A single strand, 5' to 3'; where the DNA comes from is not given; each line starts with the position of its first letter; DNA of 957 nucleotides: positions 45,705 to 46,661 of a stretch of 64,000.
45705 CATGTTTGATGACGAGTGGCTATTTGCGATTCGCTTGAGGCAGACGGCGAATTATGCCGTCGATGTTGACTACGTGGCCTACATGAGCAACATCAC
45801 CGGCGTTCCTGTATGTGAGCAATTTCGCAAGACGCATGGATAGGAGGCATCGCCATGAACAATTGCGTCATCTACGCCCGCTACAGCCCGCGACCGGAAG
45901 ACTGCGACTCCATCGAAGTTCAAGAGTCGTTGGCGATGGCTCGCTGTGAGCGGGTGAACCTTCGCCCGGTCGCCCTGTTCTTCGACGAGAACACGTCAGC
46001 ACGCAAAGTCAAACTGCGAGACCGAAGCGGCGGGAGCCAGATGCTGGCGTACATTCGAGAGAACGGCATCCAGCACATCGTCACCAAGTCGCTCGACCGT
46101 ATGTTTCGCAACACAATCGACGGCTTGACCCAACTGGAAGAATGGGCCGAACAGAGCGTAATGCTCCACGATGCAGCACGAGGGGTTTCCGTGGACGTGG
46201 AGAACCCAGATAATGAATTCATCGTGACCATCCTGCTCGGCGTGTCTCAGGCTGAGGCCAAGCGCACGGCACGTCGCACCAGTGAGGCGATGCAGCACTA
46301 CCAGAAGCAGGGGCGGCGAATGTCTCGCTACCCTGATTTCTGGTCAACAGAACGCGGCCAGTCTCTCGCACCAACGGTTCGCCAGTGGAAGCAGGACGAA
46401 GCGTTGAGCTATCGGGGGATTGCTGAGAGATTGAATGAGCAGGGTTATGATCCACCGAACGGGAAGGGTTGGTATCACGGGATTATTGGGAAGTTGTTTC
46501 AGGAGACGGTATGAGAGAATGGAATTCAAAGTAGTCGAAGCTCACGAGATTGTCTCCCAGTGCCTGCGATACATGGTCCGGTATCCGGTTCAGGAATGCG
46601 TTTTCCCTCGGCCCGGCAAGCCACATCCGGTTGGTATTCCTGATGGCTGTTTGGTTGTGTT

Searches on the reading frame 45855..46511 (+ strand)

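Call 59: search_protein_families(library=pfam, proteins=[window:45855-46511:+], max_evalue=0.001)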
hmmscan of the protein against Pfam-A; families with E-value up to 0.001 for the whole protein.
window:45855-46511:+ (219 aa): 1 family
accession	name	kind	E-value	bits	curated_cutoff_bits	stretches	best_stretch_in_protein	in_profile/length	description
PF00239.26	Resolvase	-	1.5e-21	77.5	23.3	1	5-154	2-144/145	Resolvase, N terminal domain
